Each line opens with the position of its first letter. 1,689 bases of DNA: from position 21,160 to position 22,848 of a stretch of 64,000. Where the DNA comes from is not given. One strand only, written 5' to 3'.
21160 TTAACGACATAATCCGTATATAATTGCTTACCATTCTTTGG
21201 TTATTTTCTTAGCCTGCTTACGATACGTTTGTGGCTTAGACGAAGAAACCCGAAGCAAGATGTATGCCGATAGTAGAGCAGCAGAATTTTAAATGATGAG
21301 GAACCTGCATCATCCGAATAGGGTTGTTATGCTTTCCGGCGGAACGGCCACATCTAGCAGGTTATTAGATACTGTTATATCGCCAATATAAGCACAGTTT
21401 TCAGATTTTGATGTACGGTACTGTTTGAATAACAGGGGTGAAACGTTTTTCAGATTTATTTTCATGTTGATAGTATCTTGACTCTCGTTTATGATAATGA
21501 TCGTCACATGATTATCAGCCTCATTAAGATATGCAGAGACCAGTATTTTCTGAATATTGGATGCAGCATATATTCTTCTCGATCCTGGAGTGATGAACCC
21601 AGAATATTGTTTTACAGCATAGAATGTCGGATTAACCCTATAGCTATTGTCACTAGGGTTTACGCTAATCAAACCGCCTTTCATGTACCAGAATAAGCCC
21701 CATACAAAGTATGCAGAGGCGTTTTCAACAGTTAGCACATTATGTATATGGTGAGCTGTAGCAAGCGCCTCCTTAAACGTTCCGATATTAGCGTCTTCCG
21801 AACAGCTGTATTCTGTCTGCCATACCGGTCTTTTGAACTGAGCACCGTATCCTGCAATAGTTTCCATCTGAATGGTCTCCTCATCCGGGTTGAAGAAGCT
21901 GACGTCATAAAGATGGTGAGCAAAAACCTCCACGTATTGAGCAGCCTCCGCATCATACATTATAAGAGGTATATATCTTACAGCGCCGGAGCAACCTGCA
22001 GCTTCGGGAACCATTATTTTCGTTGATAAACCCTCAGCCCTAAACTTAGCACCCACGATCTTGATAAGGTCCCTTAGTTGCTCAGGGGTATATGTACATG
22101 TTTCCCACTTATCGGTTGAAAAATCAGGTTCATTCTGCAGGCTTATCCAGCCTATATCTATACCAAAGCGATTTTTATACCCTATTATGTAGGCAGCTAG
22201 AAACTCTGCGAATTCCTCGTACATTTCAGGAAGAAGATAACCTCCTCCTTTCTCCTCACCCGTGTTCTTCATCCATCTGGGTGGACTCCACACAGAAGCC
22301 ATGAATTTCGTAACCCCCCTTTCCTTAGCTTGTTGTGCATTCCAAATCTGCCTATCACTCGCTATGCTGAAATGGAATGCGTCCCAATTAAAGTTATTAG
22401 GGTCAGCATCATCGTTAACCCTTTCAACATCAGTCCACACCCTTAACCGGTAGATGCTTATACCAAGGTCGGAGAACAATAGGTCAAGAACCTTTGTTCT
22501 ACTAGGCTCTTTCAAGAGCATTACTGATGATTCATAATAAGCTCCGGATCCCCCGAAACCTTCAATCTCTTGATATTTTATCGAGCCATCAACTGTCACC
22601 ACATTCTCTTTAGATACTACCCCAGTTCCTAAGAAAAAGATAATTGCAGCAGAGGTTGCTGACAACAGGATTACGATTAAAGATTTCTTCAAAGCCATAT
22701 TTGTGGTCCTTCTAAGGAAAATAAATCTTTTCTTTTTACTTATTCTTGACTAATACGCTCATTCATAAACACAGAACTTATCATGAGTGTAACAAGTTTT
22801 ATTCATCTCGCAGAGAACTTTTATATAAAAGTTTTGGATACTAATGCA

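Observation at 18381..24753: Xylan/beta-glycan glycoside-hydrolase island between tRNA-Lys and tRNA-Ser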

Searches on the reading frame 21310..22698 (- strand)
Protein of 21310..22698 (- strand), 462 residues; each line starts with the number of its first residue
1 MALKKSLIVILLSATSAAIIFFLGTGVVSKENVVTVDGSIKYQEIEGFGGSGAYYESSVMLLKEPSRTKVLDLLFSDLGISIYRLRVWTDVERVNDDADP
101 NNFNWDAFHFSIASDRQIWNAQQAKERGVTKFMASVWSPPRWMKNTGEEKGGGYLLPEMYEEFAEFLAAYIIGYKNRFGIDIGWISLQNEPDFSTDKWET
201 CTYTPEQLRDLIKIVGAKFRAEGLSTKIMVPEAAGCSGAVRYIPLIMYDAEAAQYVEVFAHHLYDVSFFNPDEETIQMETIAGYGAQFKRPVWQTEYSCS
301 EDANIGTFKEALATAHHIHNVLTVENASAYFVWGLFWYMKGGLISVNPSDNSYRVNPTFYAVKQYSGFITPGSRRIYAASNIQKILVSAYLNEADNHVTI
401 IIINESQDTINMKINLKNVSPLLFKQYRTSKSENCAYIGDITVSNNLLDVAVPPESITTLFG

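Call 5: search_protein_families(library=pfam, proteins=[window:21310-22698:-])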
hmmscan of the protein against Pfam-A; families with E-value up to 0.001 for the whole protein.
window:21310-22698:- (462 aa): 5 families
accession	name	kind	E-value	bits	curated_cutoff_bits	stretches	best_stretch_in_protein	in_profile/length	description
PF14587.12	Glyco_hydr_30_2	-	4.4e-15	56.3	27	1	115-236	104-230/364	O-Glycosyl hydrolase family 30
PF02055.22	Glyco_hydro_30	-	1.5e-13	50.9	23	1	46-320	2-290/348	Glycosyl hydrolase family 30 TIM-barrel domain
PF02057.21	Glyco_hydro_59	-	1.6e-10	41.2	27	1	47-365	3-292/294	Glycosyl hydrolase family 59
PF17189.10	Glyco_hydro_30C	-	1.9e-05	25.2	22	1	372-460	1-65/65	Glycosyl hydrolase family 30 beta sandwich domain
PF11790.14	Glyco_hydro_cc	-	0.00021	21.4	21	1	189-339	73-209/237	Glycosyl hydrolase catalytic core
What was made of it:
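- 21310..22698 (-): GH30 of the xylan-active type, 462 aa. It has an N-terminal hydrophobic helix (residues 2-23), then a (β/α)8 barrel and a β-sandwich. Catalytic residues are Glu190 and Glu296. Pfam (call 5).
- Checked: GH30 ORF at 21310-22698 (-), 462 aa, matching PF02055, PF14587 and PF17189 (call 5).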

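Call 24: find_homologous_proteins(query=window:21310-22698:-, max_evalue=1e-10)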
Query window:21310-22698:- (462 aa): 308 proteins with E <= 1e-10 among 8000 candidates; the best 120 are listed.
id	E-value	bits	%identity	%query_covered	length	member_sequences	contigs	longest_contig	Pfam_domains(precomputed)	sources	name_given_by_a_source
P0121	9.1e-291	982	91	100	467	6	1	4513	PF02057.22,PF02055.23,PF14587.12,PF17189.11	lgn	-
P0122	1.5e-208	711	66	99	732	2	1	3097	PF02057.22,PF02055.23,PF14587.12,PF17189.11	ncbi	ncbi:MAG: glycoside hydrolase [Candidatus Bathyarchaeia archaeon]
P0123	7.9e-207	705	68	96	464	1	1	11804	PF11790.15,PF02057.22,PF02055.23,PF14587.12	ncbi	ncbi:MAG: glycoside hydrolase family 30 protein [Thermoproteota archaeon]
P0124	1.8e-196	671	64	99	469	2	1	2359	PF02057.22,PF02055.23,PF14587.12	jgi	-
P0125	1.3e-195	668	63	100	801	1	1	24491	PF11790.15,PF16640.12,PF02057.22,PF02055.23,PF14587.12,PF17189.11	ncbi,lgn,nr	ncbi:MAG: hypothetical protein FGF52_05395 [Candidatus Brockarchaeota archaeon]|nr:hypothetical prot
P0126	1.1e-190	652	63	99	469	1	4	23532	PF02057.22,PF02055.23,PF14587.12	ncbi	ncbi:MAG: glycoside hydrolase [Thermoproteota archaeon]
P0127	1.3e-182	625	63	93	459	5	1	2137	PF02057.22,PF02055.23,PF14587.12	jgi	-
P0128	6.5e-178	610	62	93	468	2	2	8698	PF02057.22,PF02055.23,PF14587.12,PF17189.11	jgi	jgi:glucuronoarabinoxylan endo-1,4-beta-xylanase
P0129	1.1e-174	599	61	92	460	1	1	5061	PF11790.15,PF02057.22,PF02055.23,PF14587.12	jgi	jgi:glucuronoarabinoxylan endo-1,4-beta-xylanase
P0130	1.7e-174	599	57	100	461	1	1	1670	PF11790.15,PF02057.22,PF02055.23,PF14587.12,PF17189.11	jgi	jgi:glucuronoarabinoxylan endo-1,4-beta-xylanase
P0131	7.0e-174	597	61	95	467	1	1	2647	PF02057.22,PF02055.23,PF14587.12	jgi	jgi:glucuronoarabinoxylan endo-1,4-beta-xylanase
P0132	2.3e-173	595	62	93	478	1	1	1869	PF02057.22,PF02055.23,PF14587.12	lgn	-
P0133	4.7e-173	594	61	93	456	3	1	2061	PF02057.22,PF02055.23,PF14587.12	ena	-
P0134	2.1e-172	592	56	100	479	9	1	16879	PF02057.22,PF02055.23,PF14587.12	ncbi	ncbi:MAG: glycoside hydrolase [Thermoproteota archaeon]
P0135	4.7e-172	591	58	97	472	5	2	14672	PF11790.15,PF02057.22,PF02055.23,PF14587.12,PF17189.11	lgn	-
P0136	8.2e-172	590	58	98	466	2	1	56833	PF02057.22,PF02055.23,PF14587.12,PF17189.11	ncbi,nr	ncbi:MAG: glycosyl hydrolase [Candidatus Bathyarchaeota archaeon]|nr:glycosyl hydrolase [Candidatus 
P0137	1.3e-170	586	56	100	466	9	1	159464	PF02057.22,PF02055.23,PF14587.12,PF17189.11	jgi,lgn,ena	-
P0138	6.6e-169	580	60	93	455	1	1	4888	PF02057.22,PF02055.23,PF14587.12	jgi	jgi:glucuronoarabinoxylan endo-1,4-beta-xylanase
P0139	8.2e-169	580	58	96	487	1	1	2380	PF11790.15,PF02057.22,PF02055.23,PF14587.12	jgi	jgi:glucuronoarabinoxylan endo-1,4-beta-xylanase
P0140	2.6e-168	578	56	99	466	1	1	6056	PF11790.15,PF02057.22,PF02055.23,PF14587.12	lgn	-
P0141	6.8e-166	570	59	92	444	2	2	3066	PF02057.22,PF02055.23,PF14587.12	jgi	-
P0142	4.4e-165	568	55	98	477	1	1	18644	PF11790.15,PF02057.22,PF02055.23,PF14587.12,PF17189.11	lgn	-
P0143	1.6e-164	566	58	95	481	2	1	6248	PF02057.22,PF02055.23,PF14587.12,PF17189.11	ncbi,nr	ncbi:MAG: hypothetical protein NZ873_01900, partial [Crenarchaeota archaeon]|nr:hypothetical protein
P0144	3.1e-164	565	55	99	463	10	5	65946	PF11790.15,PF02057.22,PF02055.23,PF14587.12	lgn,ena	-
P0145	1.2e-163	563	55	99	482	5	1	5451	PF11790.15,PF02057.22,PF02055.23,PF14587.12,PF17189.11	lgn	-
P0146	5.2e-163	561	58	93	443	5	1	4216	PF02057.22,PF02055.23,PF14587.12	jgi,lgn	jgi:glucuronoarabinoxylan endo-1,4-beta-xylanase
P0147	1.1e-162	560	57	93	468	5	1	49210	PF02057.22,PF02055.23,PF14587.12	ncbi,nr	ncbi:hypothetical protein KEJ34_01130 [Candidatus Bathyarchaeota archaeon]|nr:hypothetical protein [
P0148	3.0e-162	558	57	94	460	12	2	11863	PF11790.15,PF02057.22,PF02055.23,PF14587.12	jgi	jgi:glucuronoarabinoxylan endo-1,4-beta-xylanase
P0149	5.3e-162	558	53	100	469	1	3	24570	PF02057.22,PF02055.23,PF14587.12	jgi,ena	-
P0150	1.0e-159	550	59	93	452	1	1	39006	PF02057.22,PF02055.23,PF14587.12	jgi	jgi:glucuronoarabinoxylan endo-1,4-beta-xylanase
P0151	2.1e-148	513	55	94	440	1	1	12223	PF02057.22,PF02055.23,PF14587.12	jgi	jgi:glucuronoarabinoxylan endo-1,4-beta-xylanase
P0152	6.9e-145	501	64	74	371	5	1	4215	PF02057.22,PF02055.23,PF14587.12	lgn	-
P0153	1.5e-143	497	60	81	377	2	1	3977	PF02057.22,PF02055.23,PF14587.12,PF17189.11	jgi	jgi:glucuronoarabinoxylan endo-1,4-beta-xylanase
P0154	2.0e-141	490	51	100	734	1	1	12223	PF00801.27,PF00404.25,PF11790.15,PF02057.22,PF02055.23,PF14587.12,PF18911.7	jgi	jgi:glucuronoarabinoxylan endo-1,4-beta-xylanase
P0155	5.1e-131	455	55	80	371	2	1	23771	PF02057.22,PF02055.23,PF14587.12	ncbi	ncbi:MAG: glycoside hydrolase, partial [Thermoproteota archaeon]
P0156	7.9e-76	273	35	100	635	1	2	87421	PF11790.15,PF03425.20,PF02057.22,PF14587.12,PF17189.11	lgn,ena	-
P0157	1.0e-57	214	32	100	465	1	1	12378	PF02057.22,PF02055.23,PF14587.12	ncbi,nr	ncbi:MAG: cellulosome protein dockerin type I [Anaerolineae bacterium]|nr:cellulosome protein docker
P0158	1.9e-56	210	30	93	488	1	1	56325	PF02057.22,PF02055.23,PF14587.12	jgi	jgi:glucuronoarabinoxylan endo-1,4-beta-xylanase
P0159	4.7e-56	208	34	92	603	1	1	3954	PF02018.24,PF02055.23,PF14587.12,PF17189.11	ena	-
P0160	9.9e-56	207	34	83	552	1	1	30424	PF00801.27,PF02055.23,PF18911.7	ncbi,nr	ncbi:MAG: PKD domain-containing protein [Cytophagaceae bacterium]|nr:PKD domain-containing protein [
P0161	1.2e-55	207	34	93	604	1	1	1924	PF02018.24,PF02055.23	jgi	jgi:O-glycosyl hydrolase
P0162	2.4e-54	203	32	99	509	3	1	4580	PF00801.27,PF02055.23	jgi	-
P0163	3.0e-54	202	30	92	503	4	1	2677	PF02057.22,PF02055.23,PF14587.12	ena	-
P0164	3.3e-54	202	35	92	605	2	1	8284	PF02018.24,PF02055.23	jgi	jgi:glucuronoarabinoxylan endo-1,4-beta-xylanase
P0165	3.8e-54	202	31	94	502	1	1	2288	PF02057.22,PF02055.23,PF14587.12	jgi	jgi:glucuronoarabinoxylan endo-1,4-beta-xylanase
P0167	1.8e-53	200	34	92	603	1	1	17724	PF02018.24,PF02055.23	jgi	jgi:glucuronoarabinoxylan endo-1,4-beta-xylanase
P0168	2.3e-53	199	31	96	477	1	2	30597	PF02057.22,PF02055.23,PF14587.12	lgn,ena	-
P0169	3.1e-53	199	30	99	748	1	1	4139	PF18962.8,PF02055.23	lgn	-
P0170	3.9e-53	199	34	92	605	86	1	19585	PF02018.24,PF02055.23,PF17189.11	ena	-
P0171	4.0e-53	199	34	92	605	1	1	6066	PF02018.24,PF17189.11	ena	-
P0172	4.3e-53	199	32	94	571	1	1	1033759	PF00801.27,PF14587.12,PF18911.7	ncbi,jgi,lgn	jgi:O-glycosyl hydrolase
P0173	9.6e-53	197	32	98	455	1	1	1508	PF02055.23,PF17189.11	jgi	jgi:glucuronoarabinoxylan endo-1,4-beta-xylanase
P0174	1.6e-52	197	34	92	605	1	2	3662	PF02018.24,PF17189.11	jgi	jgi:glucuronoarabinoxylan endo-1,4-beta-xylanase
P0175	2.6e-52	196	32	91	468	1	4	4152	PF02057.22,PF02055.23,PF14587.12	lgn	-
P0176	2.8e-52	196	33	94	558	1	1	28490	PF00801.27,PF02057.22,PF02055.23,PF18911.7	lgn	-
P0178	3.2e-52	196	32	93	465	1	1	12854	PF02055.23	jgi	jgi:O-glycosyl hydrolase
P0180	4.1e-52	195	33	97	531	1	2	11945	PF00404.25,PF02057.22,PF02055.23,PF14587.12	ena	-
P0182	6.3e-52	195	32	96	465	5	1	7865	PF02055.23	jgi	jgi:O-glycosyl hydrolase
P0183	7.1e-52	195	33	93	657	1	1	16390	PF13620.13,PF02055.23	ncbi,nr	ncbi:MAG: T9SS type A sorting domain-containing protein [candidate division KSB1 bacterium]|nr:T9SS 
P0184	7.9e-52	194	33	98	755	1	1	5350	PF18962.8,PF02055.23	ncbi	-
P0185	8.0e-52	194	34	93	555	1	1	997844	PF02055.23,PF18911.7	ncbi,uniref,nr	ncbi:hypothetical protein [Larkinella soli]|uniref:hypothetical protein n=1 Tax=Larkinella soli TaxI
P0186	1.4e-51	194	32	94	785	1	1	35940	PF18099.8,PF02057.22,PF02018.24,PF03422.22,PF02055.23,PF14587.12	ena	-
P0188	2.3e-51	193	31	96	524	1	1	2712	PF00404.25,PF02057.22,PF02055.23,PF14587.12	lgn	-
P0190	4.6e-51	192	33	92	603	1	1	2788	PF02018.24,PF17189.11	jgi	jgi:glucuronoarabinoxylan endo-1,4-beta-xylanase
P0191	5.6e-51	192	34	81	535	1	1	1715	PF00801.27,PF02055.23,PF18911.7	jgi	jgi:O-glycosyl hydrolase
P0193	2.9e-50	189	33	93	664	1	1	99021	PF13860.13,PF13620.13,PF02055.23,PF14587.12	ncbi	-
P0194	3.5e-50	189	32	92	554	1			PF02057.22,PF02055.23,PF18911.7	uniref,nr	uniref:PKD domain-containing protein n=1 Tax=Roseihalotalea indica TaxID=2867963 RepID=A0AA49GRI8_9B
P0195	3.8e-50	189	32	93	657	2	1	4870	PF13620.13,PF02055.23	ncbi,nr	ncbi:MAG: T9SS type A sorting domain-containing protein [candidate division KSB1 bacterium]|nr:T9SS 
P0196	3.8e-50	189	31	100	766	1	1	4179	PF18099.8,PF02057.22,PF02018.24,PF03422.22,PF02055.23,PF14587.12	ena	-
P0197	5.0e-50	188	32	93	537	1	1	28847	PF00404.25,PF02057.22,PF02055.23,PF14587.12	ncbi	-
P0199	8.2e-50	188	32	100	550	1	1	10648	PF18962.8,PF02055.23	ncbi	-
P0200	1.0e-49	187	31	93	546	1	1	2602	PF00801.27,PF02055.23,PF18911.7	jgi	-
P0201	2.1e-49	186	32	93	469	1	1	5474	PF02057.22,PF02055.23,PF14587.12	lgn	-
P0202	2.2e-49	186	32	93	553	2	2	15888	PF00801.27,PF02055.23,PF14587.12,PF18911.7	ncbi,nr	ncbi:MAG TPA: PKD domain-containing protein [Puia sp.]|nr:PKD domain-containing protein [Puia sp.]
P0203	2.3e-49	186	30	96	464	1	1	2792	PF02057.22,PF02055.23,PF14587.12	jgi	jgi:glucuronoarabinoxylan endo-1,4-beta-xylanase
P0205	3.2e-49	186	31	96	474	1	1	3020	PF02057.22,PF02055.23,PF14587.12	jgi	jgi:glucuronoarabinoxylan endo-1,4-beta-xylanase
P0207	7.5e-49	185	32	100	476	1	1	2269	PF02055.23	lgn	-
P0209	1.6e-48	183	32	98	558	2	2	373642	PF02055.23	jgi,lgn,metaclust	metaclust:\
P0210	1.7e-48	183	31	96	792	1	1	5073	PF02055.23,PF17189.11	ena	-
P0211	2.2e-48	183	31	93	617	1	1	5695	PF02018.24,PF17189.11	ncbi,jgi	-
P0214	4.9e-48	182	32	93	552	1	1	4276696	PF00801.27,PF02055.23,PF14587.12,PF18911.7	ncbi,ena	-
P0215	6.1e-48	182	31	93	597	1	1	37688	PF02055.23,PF17189.11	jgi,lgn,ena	-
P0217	6.7e-48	181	31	94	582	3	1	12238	PF00801.27,PF14587.12,PF18911.7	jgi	jgi:glucuronoarabinoxylan endo-1,4-beta-xylanase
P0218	7.2e-48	181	31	92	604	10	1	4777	PF02018.24,PF17189.11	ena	-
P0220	1.3e-47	180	31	94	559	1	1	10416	PF00801.27,PF02057.22,PF02055.23,PF18911.7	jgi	jgi:glucuronoarabinoxylan endo-1,4-beta-xylanase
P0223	2.5e-47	180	31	92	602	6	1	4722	PF02018.24,PF02055.23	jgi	jgi:glucuronoarabinoxylan endo-1,4-beta-xylanase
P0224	2.9e-47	179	31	90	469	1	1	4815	PF02057.22,PF02055.23,PF14587.12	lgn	-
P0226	3.7e-47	179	30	100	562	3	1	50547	PF02055.23,PF14587.12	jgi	jgi:MYXO-CTERM domain-containing protein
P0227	3.9e-47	179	32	90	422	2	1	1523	PF02055.23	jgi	jgi:O-glycosyl hydrolase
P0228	3.9e-47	179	31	94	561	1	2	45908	PF00801.27,PF02055.23,PF18911.7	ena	-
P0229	4.2e-47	179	32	100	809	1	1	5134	PF13606.13,PF13857.13,PF02057.22,PF12796.14,PF00023.37,PF13637.13,PF14587.12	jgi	jgi:glucuronoarabinoxylan endo-1,4-beta-xylanase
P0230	4.9e-47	179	33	92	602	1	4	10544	PF02018.24,PF02055.23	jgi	jgi:glucuronoarabinoxylan endo-1,4-beta-xylanase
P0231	5.0e-47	179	30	99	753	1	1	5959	PF18962.8,PF02055.23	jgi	jgi:O-glycosyl hydrolase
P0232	5.2e-47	178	32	93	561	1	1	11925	PF00801.27,PF17963.8,PF02057.22,PF02055.23,PF18911.7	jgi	jgi:O-glycosyl hydrolase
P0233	1.4e-46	177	32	80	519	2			PF00150.25,PF00801.27,PF02055.23,PF14587.12,PF17189.11,PF18911.7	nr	nr:PKD domain-containing protein [Cytophagales bacterium]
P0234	1.7e-46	177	34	92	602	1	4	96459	PF02018.24,PF02055.23,PF17189.11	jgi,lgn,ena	-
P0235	2.1e-46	177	31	96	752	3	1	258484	PF18962.8,PF02055.23,PF17189.11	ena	-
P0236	2.3e-46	176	32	92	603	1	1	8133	PF02018.24,PF17189.11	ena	-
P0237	2.8e-46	176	31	92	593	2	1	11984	PF02018.24,PF17189.11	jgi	jgi:glucuronoarabinoxylan endo-1,4-beta-xylanase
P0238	2.9e-46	176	31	93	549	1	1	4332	PF00801.27,PF02055.23,PF18911.7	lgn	-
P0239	4.0e-46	176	32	93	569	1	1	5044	PF00801.27,PF02055.23,PF14587.12,PF18911.7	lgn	-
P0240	4.7e-46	175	32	92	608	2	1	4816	PF02018.24,PF17189.11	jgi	jgi:glucuronoarabinoxylan endo-1,4-beta-xylanase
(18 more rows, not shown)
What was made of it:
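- Closest known: GH30 subfamily 8 glucuronoxylanases. Same: JGI labels homologues with the XynC KEGG name (call 24).
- GH30 shows a deep gap to bacteria (≤35% identity), which fits very old separation just as well (call 24).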

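Call 40: search_solved_structures(query=window:21310-22698:-, max_evalue=0.001, show_alignments=1)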
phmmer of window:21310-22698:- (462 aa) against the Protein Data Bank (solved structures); distinct sequences matched with E-value up to 0.001: 32.
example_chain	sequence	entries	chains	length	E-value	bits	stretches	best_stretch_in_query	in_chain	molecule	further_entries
7n6h_A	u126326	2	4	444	1.2e-51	178.9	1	32-462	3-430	AcXbh30A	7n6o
1nof_A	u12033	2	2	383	5.9e-33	117.3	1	34-460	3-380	xylanase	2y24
4fmv_A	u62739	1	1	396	4.5e-32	114.3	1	34-462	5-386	Glucuronoarabinoxylan endo-1,4-beta-xylanase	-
5cxp_A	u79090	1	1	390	1.8e-31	112.4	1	32-460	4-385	Possible xylan degradation enzyme (Glycosyl hydrolase family 30-like domain and Ricin B-li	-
8vg9_A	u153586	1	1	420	1.2e-29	106.4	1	34-459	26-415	O-Glycosyl hydrolase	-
9ywn_A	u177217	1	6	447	1.3e-28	103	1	34-459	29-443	Glucuronoarabinoxylan endo-1,4-beta-xylanase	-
9rdg_A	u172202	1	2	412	4.3e-28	101.2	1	116-460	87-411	Carbohydrate binding family 6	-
4uqa_A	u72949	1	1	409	6.9e-27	97.3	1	116-460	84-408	CARBOHYDRATE BINDING FAMILY 6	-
4ckq_A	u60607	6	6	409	7.6e-27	97.1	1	116-460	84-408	CARBOHYDRATE BINDING FAMILY 6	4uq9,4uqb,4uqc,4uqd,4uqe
5a6l_A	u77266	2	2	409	2.9e-26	95.2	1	116-460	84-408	CARBOHYDRATE BINDING FAMILY 6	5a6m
4qaw_A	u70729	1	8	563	1e-24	90.1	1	116-460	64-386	Xyn30D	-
6m5z_A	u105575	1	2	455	1.5e-24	89.5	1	15-422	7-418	GH30 Xylanase C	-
3gtn_A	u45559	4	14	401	1.3e-22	83.1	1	117-460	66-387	Glucuronoxylanase xynC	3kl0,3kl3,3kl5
9o5h_A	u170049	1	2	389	3.4e-22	81.8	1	116-460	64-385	Xylanase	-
8idp_A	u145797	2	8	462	4.9e-22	81.2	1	36-458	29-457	Reducing-end xylose-releasing exoxylanase Xyn30A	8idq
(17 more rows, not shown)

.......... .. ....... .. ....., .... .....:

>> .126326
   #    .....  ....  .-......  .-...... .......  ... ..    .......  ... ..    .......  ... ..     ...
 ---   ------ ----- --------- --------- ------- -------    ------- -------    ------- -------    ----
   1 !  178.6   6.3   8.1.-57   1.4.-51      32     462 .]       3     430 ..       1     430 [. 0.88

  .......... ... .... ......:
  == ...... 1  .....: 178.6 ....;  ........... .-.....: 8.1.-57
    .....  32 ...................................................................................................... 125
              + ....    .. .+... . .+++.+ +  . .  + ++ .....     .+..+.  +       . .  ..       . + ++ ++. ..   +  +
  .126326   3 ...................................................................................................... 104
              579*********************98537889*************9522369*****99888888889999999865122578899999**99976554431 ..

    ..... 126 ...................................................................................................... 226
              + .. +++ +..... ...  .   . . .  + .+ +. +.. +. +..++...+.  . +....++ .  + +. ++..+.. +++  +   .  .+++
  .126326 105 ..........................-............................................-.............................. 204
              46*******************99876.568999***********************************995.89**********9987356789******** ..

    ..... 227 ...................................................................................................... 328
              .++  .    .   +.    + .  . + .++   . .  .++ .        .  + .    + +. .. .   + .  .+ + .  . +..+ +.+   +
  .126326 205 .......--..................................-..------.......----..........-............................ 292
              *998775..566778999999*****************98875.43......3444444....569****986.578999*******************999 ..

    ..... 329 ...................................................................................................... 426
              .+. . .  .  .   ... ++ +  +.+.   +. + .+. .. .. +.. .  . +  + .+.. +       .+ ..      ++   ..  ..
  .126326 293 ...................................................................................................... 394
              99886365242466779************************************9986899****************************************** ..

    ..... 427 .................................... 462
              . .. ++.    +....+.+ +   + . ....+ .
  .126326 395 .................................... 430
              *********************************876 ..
